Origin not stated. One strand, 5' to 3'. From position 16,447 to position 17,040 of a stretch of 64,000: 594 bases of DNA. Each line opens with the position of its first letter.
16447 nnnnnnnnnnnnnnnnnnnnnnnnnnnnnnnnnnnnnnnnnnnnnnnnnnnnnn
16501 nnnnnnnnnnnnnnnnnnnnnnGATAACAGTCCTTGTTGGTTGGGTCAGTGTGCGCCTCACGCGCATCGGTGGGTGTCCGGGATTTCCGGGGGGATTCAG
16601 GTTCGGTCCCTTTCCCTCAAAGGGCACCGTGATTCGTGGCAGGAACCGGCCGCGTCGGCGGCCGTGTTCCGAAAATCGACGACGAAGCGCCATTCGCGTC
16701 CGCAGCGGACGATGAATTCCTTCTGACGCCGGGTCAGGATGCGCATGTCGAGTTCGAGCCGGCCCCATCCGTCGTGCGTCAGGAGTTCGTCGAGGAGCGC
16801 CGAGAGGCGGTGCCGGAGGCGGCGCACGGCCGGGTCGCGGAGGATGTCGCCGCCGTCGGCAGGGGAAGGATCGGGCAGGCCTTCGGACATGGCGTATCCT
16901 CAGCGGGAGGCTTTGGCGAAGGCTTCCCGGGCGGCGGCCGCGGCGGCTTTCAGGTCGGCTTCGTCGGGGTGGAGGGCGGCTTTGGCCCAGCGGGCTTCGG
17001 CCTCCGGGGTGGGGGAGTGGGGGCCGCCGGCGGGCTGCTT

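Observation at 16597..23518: HemN-family radical SAM enzyme, MsbA-like exporter, ECF importer and flavodoxin in one co-oriented block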

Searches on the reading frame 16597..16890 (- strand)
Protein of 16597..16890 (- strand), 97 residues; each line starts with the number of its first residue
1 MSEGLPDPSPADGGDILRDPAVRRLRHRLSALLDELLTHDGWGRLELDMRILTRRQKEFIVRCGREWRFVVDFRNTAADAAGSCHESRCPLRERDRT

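Call 4: search_protein_families(library=ncbifam, proteins=[window:16597-16890:-], max_evalue=0.01)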
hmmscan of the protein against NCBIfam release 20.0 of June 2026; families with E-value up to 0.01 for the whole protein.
window:16597-16890:- (97 aa): 0 families

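Call 5: search_protein_families(library=pfam, proteins=[window:16597-16890:-], max_evalue=0.01)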
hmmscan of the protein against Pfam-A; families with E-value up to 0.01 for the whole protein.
window:16597-16890:- (97 aa): 0 families

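Call 55: search_protein_representatives(protein=window:16600-16890:-)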
Query: 97 residues. Proteins with E-value up to 0.001 (for the whole library): 296; up to 1e-10: 23; up to 1e-30: 0. The best 150 are listed.
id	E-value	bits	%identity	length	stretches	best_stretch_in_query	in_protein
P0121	5.8e-27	109.8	62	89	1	12-96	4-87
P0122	8.2e-23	96.5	51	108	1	15-96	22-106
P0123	1.1e-17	80.0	57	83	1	16-79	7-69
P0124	2.5e-17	78.9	49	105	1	11-92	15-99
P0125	2.2e-15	72.7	36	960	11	18-53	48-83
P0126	3.7e-15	72.0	47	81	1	7-78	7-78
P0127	4.3e-15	71.8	59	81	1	20-81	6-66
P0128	2.0e-14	69.6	59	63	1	24-74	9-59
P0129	2.4e-12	62.9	52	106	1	23-87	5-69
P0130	3.0e-12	62.6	56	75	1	27-78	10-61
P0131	5.0e-12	61.9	57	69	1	23-75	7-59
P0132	6.9e-12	61.5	50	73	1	24-81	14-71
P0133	1.1e-11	60.8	51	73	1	25-77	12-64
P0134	1.2e-11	60.7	50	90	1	6-78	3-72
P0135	1.4e-11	60.5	56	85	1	25-74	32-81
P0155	4.7e-10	55.6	40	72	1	21-82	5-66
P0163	9.4e-10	54.6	46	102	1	27-83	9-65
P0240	6.3e-08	48.7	39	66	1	28-83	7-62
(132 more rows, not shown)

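Call 57: search_protein_families(library=pfam, alignment_id=A3, max_evalue=1)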
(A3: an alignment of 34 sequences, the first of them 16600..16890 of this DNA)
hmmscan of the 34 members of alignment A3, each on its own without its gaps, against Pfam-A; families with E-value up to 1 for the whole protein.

A. member 1, window:16600-16890:- (97 aa): 0 families

B. families by the number of members that match (of 34 scanned): 14 families
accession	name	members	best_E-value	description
PF15600.11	Imm64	10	0.0038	Immunity protein 64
PF20976.2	Pop8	2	0.059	Ribonucleases P/MRP protein subunit Pop8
PF11490.13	DNA_pol3_a_NII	1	0.019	DNA polymerase III polC-type N-terminus II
PF14321.11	DUF4382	1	0.045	Domain of unknown function (DUF4382)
PF12145.13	Med12-LCEWAV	1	0.048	Eukaryotic Mediator 12 subunit domain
PF17760.6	UvrA_inter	1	0.069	UvrA interaction domain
PF03366.22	YEATS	1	0.074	YEATS family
PF01900.24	RNase_P_Rpp14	1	0.075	Rpp14/Pop5 family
PF11393.14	T4BSS_DotI_IcmL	1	0.12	Type-IV b secretion system, inner-membrane complex component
PF07217.16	Het-C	1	0.13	Heterokaryon incompatibility protein Het-C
PF09250.16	Prim-Pol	1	0.14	Bifunctional DNA primase/polymerase, N-terminal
PF19634.4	DUF6137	1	0.15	Family of unknown function (DUF6137)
PF21847.1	DUF6906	1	0.17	Domain of unknown function (DUF6906)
PF24616.1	DUF7624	1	0.27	Domain of unknown function (DUF7624)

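Call 59: search_protein_families(library=ncbifam, alignment_id=A3, max_evalue=0.1)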
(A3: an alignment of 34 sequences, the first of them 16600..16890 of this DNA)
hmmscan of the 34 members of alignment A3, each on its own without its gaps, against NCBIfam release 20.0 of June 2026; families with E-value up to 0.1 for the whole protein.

A. member 1, window:16600-16890:- (97 aa): 0 families

B. families by the number of members that match (of 34 scanned): 6 families
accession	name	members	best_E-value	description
NF002095.0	PRK00934.1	1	0.0031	ribose-phosphate diphosphokinase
TIGR01251.1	ribP_PPkin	1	0.024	ribose-phosphate diphosphokinase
NF052615.1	orn_lipid_OlsF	1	0.045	bifunctional ornithine lipid synthase OlsF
TIGR03439.1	methyl_EasF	1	0.053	EasF family methyltransferase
NF006605.0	PRK09162.1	1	0.061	hypoxanthine-guanine phosphoribosyltransferase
NF033718.1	indole_decarb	1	0.069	indoleacetate decarboxylase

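Call 60: find_encoding_contigs(protein=P0155, flank=7000, max_places=2)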
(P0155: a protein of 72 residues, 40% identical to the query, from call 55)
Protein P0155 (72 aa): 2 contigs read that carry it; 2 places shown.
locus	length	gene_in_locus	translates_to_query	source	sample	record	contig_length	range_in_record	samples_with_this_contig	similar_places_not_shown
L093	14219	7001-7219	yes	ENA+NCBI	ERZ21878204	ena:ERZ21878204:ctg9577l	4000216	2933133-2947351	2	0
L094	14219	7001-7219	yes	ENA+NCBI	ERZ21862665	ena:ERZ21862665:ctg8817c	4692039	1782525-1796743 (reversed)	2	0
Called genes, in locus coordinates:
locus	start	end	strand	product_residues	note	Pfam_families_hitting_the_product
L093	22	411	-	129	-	-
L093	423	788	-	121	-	PF26373:MamC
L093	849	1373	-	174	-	-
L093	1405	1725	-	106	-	PF19991:HMA_2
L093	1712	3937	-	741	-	PF19991:HMA_2 (weak), PF00122:E1-E2_ATPase, PF00702:Hydrolase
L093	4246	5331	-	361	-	PF09375:Peptidase_M75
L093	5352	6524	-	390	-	PF01042:Ribonuc_L-PSP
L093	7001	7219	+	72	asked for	-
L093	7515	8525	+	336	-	PF07963:N_methyl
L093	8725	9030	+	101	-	-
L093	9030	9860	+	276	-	PF07963:N_methyl (weak)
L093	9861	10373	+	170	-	-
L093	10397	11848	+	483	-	-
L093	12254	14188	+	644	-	-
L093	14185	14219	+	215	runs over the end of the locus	-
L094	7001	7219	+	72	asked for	-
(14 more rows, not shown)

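Call 61: find_encoding_contigs(protein=P0130, flank=6000, max_places=1)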
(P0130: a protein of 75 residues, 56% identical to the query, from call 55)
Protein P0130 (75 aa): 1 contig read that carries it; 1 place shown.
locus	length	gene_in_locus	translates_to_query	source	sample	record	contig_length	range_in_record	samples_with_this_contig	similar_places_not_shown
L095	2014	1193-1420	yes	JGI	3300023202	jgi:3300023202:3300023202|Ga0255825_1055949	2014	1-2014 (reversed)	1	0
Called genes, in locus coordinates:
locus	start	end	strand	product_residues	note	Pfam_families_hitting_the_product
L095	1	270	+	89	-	?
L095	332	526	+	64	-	PF10636:hemP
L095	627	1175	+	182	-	-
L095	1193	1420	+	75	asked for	-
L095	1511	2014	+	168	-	?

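Call 62: find_encoding_contigs(protein=P0240, flank=6000, max_places=1)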
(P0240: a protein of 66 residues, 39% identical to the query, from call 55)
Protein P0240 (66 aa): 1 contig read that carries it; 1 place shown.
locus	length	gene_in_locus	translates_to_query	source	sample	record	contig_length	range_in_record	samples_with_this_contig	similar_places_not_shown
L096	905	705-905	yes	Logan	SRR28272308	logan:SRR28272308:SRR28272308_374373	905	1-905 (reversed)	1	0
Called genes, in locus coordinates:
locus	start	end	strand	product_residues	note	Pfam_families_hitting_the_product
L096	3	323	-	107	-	?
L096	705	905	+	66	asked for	?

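Call 65: find_encoding_contigs(protein=P0163, flank=6000, max_places=1)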
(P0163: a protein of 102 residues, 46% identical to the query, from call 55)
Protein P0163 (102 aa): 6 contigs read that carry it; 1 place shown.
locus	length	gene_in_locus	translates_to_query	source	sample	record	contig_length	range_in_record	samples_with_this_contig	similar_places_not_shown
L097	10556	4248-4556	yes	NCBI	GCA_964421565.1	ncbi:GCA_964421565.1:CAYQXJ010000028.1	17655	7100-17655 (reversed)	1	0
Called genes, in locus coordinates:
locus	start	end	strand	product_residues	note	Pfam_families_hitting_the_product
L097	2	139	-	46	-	?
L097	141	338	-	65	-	-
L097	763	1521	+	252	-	PF01325:Fe_dep_repress, PF12802:MarR_2, PF02742:Fe_dep_repr_C, PF04023:FeoA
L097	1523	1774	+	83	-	PF04023:FeoA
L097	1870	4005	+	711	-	PF01926:MMR_HSR1, PF02421:FeoB_N, PF09439:SRPRB (faint), PF17910:FeoB_Cyto, PF07670:Gate, PF07664:FeoB_C, PF07670:Gate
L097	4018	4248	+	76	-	PF12669:FeoB_associated (weak)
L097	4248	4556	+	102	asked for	-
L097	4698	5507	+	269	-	PF07963:N_methyl (weak)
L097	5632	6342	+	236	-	PF07963:N_methyl (weak)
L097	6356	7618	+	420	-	-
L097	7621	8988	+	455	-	-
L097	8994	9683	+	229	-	-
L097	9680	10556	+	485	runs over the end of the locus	PF05157:MshEN, PF00437:T2SSE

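Call 66: find_encoding_contigs(protein=P0127, flank=6000, max_places=1)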
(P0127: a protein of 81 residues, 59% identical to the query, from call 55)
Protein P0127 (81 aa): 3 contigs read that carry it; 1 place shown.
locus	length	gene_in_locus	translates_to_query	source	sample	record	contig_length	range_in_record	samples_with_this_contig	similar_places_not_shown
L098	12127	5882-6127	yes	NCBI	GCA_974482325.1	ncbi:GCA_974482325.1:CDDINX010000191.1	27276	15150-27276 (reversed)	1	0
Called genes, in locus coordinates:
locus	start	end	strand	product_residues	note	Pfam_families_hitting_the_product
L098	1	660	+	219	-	?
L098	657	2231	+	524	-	PF20154:LNT_N, PF00795:CN_hydrolase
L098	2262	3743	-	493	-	PF01435:Peptidase_M48, PF00515:TPR_1 (faint), PF07719:TPR_2 (faint), PF13174:TPR_6 (faint), PF13424:TPR_12 (faint), PF13428:TPR_14 (faint), PF13432:TPR_16 (faint), PF14559:TPR_19 (weak), +1 more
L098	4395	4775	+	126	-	-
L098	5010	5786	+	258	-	PF00027:cNMP_binding, PF13545:HTH_Crp_2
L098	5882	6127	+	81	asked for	-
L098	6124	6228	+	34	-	-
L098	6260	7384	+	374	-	PF07963:N_methyl (faint)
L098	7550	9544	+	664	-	PF07963:N_methyl (weak)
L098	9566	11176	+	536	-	-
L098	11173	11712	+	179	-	PF04350:PilO (weak)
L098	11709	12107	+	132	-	-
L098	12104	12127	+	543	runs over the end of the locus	PF03958:Secretin_N (faint), PF00263:Secretin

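Call 82: predict_structure(alignment_id=A3)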
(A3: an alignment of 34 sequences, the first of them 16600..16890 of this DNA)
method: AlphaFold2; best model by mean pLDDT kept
length: 97 residues; sequences in the alignment: 34
mean_pLDDT: 79.0   pTM: 0.59
mean pLDDT of the five models: 79.0, 78.6, 78.6, 77.8, 77.5
residues with pLDDT >= 90: 48; 70-90: 12; 50-70: 28; < 50: 9
segments of 3 or more residues with pLDDT < 50: 83-85, 88-91
pLDDT, mean of each block of 10 residues (from residue 1): 58 74 94 95 96 93 96 73 49 54
secondary structure, 60 per line:
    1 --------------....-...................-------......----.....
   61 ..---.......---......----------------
elements in order: H15-18 H20-38 E46-51 E56-62 E66-72 H76-81

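Call 85: fold_search(model_id=the predicted structure, library=pdb)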
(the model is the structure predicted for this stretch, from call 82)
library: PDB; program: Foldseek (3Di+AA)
matches with E <= 10: 724; with E <= 0.001: 0
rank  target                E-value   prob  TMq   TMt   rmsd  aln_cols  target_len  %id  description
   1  9asp_B                1.6e-01  0.75  0.39  0.17  10.9        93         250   16  Human Drosha and DGCR8 in complex with Pri-let-7a1 (released 2024-09-04)
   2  9asm_B                2.1e-01  0.87  0.34  0.16   8.0        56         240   14  Human Drosha and DGCR8 in complex with Pri-let-7f1 (released 2024-09-04)
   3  9y6s_5w               3.4e-01  0.63  0.27  0.24   8.8        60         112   10  96-nm repeat of the Leishmania tarentolae doublet microtubule (released 2025-12-17)
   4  6mzm_W                4.8e-01  0.14  0.20  0.21  16.0        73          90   16  Human TFIID bound to promoter DNA and TFIIA (released 2018-11-28)
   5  7k58_G                6.1e-01  0.25  0.22  0.22   9.4        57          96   12  Structure of outer-arm dyneins bound to microtubule with microtubule binding state 1(MTBS-1) (released 2021-09-29)
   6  7k58_F                6.5e-01  0.38  0.27  0.24   8.9        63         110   13  Structure of outer-arm dyneins bound to microtubule with microtubule binding state 1(MTBS-1) (released 2021-09-29)
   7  8guo_B                6.9e-01  0.41  0.31  0.33   3.4        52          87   15  Crystal structure of the nuclease domain of EsaD in complex with EsaG from Staphylococcus aureus (released 2022-11-09)
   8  9asn_B                6.9e-01  0.41  0.38  0.17  10.9        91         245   16  Human Drosha and DGCR8 in complex with Pri-miR-98 (released 2024-09-04)
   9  9asq_B                7.3e-01  0.41  0.35  0.16   8.5        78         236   18  Human Drosha, DGCR8 and SRSF3 in complex with Pri-let-7f1 (released 2024-09-04)
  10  2azt_B                7.3e-01  0.07  0.17  0.09  10.6        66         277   11  Crystal structure of H176N mutant of human Glycine N-Methyltransferase (released 2006-09-26)
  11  8uu4_w                8.2e-01  0.63  0.36  0.34   5.8        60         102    7  Cryo-EM structure of the Listeria innocua 70S ribosome in complex with HPF (structure I-A) (released 2024-02-28)
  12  9e8o_E                8.8e-01  0.15  0.20  0.06  16.7        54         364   20  Nub1/Fat10-processing human 26S proteasome bound to Txnl1 with Rpt2 at top of spiral staircase and partially unfolded  (released 2024-12-04)
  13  3nuh_B                9.3e-01  0.23  0.27  0.10   5.9        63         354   19  A domain insertion in E. coli GyrB adopts a novel fold that plays a critical role in gyrase function (released 2010-08-11)
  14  9euy_A                9.9e-01  0.13  0.21  0.06   8.9        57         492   12  Cryo-EM structure of the full-length Pseudomonas aeruginosa bacteriophytochrome in its Pfr state (released 2024-09-04)
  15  1r74_B                1.0e+00  0.06  0.18  0.09  10.6        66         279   11  Crystal Structure of Human Glycine N-Methyltransferase (released 2004-09-21)
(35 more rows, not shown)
